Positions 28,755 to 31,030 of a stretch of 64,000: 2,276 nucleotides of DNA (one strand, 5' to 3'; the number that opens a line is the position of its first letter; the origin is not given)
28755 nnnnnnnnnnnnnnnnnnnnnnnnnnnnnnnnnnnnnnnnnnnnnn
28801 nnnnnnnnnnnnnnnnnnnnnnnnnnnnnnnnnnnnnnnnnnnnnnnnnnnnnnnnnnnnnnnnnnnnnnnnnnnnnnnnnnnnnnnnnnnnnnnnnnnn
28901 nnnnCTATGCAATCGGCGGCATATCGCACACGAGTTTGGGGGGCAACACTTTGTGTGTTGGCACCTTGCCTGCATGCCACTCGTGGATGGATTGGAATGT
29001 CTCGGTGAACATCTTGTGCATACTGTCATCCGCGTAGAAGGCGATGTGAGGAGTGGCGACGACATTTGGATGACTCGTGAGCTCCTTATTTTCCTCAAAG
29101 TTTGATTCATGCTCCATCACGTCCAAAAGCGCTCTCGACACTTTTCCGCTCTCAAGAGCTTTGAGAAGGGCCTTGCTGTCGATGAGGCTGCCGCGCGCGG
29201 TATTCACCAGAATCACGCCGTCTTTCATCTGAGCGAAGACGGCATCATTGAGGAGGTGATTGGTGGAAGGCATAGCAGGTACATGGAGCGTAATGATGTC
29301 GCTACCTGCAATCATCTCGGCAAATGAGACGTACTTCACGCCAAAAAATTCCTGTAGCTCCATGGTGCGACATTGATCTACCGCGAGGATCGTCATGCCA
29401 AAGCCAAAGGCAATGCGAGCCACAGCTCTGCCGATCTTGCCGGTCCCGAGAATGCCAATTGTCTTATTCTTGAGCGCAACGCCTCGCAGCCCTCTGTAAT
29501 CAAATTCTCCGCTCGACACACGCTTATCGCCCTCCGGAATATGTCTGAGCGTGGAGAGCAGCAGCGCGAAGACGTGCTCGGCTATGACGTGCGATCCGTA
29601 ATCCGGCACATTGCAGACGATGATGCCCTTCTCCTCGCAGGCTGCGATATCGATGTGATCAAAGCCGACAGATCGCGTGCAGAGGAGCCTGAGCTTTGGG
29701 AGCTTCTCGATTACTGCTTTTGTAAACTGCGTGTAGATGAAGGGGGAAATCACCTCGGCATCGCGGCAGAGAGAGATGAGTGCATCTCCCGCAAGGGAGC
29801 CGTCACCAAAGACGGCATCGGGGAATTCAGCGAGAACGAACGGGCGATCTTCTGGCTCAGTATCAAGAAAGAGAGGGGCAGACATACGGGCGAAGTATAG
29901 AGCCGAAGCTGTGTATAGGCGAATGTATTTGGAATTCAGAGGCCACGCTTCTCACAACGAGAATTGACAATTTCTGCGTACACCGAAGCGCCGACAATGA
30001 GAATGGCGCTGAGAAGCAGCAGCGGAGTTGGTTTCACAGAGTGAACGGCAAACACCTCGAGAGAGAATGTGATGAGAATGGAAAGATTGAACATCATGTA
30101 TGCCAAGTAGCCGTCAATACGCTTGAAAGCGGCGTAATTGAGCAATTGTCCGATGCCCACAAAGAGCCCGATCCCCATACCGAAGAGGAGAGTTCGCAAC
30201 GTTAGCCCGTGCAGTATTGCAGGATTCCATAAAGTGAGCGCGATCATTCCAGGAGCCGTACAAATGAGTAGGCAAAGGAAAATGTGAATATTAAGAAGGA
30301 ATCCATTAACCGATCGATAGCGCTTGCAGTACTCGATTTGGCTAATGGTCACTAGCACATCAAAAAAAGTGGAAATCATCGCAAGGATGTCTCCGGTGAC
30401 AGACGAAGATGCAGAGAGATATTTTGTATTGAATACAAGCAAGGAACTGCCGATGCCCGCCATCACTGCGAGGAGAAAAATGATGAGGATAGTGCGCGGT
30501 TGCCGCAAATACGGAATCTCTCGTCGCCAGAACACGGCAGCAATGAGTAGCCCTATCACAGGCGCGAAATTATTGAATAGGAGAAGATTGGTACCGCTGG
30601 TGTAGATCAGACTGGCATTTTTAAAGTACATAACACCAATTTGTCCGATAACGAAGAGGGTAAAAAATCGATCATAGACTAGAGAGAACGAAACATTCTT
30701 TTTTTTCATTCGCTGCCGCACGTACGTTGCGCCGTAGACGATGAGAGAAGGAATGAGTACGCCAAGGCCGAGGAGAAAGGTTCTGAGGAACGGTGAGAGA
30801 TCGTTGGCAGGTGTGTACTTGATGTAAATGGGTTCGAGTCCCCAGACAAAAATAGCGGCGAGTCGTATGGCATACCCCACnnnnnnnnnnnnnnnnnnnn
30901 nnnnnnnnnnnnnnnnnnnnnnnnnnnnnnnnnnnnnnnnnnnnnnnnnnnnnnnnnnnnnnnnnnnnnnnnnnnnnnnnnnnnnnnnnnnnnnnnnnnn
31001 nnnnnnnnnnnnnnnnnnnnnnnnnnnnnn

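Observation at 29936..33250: Rel/SpoT homologue fused to a ~460-aa polytopic EamA/DMT-type membrane module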

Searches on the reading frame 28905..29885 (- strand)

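Call 28: search_protein_families(library=pfam, proteins=[window:28905-29885:-], max_evalue=0.0001)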
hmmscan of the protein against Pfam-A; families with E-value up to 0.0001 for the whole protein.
window:28905-29885:- (326 aa): 3 families
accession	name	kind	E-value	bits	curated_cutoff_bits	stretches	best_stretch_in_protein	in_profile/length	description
PF02826.25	2-Hacid_dh_C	-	4.1e-58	196.1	25.1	1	106-282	1-178/178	D-isomer specific 2-hydroxyacid dehydrogenase, NAD binding domain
PF00389.36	2-Hacid_dh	-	7.4e-28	97.3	24.6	1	7-313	4-133/134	D-isomer specific 2-hydroxyacid dehydrogenase, catalytic domain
PF03446.21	NAD_binding_2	-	1.2e-05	25.8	21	1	142-247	1-110/161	NAD binding domain of 6-phosphogluconate dehydrogenase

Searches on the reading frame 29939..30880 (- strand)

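Call 60: search_protein_families(library=ncbifam, proteins=[window:29939-30880:-], max_evalue=1)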
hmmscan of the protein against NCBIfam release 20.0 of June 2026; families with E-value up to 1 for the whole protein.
window:29939-30880:- (314 aa): 1 family
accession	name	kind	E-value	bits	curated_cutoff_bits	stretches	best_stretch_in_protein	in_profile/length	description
TIGR04361.1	TrbK_Ti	equivalog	0.21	11.9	50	1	129-174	1-47/64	entry exclusion protein TrbK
